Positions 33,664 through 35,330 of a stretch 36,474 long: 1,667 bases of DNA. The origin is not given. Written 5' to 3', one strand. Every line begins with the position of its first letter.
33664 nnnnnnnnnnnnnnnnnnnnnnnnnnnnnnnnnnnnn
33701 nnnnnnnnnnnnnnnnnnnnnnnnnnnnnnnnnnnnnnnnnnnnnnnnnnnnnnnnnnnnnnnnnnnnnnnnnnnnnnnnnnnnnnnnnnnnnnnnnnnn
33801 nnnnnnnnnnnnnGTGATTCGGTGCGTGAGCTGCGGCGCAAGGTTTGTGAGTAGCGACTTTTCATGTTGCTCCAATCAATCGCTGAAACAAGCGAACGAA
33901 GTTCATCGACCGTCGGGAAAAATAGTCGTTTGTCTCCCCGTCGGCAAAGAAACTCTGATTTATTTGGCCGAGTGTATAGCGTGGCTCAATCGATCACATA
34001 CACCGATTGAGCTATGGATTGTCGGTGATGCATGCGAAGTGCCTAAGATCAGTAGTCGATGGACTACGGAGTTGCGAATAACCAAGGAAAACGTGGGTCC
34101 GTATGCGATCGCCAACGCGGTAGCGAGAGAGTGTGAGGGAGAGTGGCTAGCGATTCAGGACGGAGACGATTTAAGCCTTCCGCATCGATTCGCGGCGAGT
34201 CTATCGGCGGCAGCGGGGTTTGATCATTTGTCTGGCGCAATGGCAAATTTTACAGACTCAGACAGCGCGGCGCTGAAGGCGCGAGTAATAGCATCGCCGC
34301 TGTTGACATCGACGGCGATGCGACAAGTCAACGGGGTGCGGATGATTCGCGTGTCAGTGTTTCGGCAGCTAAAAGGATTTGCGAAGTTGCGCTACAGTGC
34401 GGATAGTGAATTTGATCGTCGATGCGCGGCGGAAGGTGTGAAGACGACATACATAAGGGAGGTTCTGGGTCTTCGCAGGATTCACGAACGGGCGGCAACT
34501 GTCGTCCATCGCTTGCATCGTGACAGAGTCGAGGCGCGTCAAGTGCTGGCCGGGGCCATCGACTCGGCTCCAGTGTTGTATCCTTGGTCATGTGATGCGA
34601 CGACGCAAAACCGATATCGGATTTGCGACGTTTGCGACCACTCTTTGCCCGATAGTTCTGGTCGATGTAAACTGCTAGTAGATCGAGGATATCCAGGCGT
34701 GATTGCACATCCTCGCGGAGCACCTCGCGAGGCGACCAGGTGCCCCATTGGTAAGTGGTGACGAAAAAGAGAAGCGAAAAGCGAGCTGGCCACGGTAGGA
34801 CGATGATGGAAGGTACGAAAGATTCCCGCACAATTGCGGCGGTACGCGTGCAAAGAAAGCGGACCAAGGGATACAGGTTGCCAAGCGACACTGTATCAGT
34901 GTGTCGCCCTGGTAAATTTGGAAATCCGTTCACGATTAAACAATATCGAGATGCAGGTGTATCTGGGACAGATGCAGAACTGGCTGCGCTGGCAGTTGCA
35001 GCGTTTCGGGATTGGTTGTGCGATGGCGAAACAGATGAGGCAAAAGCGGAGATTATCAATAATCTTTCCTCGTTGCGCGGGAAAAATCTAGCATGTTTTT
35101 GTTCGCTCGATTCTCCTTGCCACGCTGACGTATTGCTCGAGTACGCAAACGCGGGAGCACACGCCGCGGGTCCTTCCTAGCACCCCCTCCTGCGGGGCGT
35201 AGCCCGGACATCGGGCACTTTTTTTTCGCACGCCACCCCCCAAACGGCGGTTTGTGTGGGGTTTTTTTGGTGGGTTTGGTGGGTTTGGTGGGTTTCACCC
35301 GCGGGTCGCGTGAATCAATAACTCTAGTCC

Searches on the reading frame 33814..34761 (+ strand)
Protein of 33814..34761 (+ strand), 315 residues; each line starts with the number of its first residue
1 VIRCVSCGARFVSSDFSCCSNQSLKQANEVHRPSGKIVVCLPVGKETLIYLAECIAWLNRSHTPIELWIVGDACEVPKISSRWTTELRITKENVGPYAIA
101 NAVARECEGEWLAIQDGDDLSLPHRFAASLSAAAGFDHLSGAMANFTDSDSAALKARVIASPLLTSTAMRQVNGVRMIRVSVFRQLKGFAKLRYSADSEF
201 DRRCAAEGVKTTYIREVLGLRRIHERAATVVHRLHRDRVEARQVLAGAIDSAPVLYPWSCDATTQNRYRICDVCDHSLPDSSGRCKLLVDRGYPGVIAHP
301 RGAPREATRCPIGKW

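Call 30: search_protein_families(library=phrogs, proteins=[window:33814-34761:+], max_evalue=0.001)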
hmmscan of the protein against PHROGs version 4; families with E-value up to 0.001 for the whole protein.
window:33814-34761:+ (315 aa): 0 families

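Call 70: search_protein_families(library=pfam, proteins=[window:33814-34761:+], max_evalue=0.01)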
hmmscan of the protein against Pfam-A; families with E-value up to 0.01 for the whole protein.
window:33814-34761:+ (315 aa): 1 family
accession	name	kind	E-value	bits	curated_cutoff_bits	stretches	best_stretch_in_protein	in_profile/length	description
PF00535.33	Glycos_transf_2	-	0.00012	22.5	23.3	1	48-131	10-101/168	Glycosyl transferase family 2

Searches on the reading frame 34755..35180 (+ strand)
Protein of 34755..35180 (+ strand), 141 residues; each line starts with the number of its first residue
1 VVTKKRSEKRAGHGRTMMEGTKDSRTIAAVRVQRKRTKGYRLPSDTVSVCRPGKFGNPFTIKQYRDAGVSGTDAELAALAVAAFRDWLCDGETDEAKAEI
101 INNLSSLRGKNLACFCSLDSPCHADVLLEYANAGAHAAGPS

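Call 30: search_protein_families(library=phrogs, proteins=[window:34755-35180:+], max_evalue=0.001)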
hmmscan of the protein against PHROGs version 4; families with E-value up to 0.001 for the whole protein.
window:34755-35180:+ (141 aa): 2 families
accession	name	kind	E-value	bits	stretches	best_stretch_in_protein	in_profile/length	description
phrog_464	-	unknown function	2e-27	97.6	1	20-134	183-288/322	unknown function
phrog_32227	-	unknown function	2.9e-19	70.7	1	28-134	109-223/230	-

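Call 70: search_protein_families(library=pfam, proteins=[window:34755-35180:+], max_evalue=0.01)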
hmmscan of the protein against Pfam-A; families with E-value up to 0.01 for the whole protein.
window:34755-35180:+ (141 aa): 1 family
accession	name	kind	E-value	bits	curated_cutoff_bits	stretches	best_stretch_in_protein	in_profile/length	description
PF14216.11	DUF4326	-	2.6e-21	76.5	25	1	35-129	1-82/82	Domain of unknown function (DUF4326)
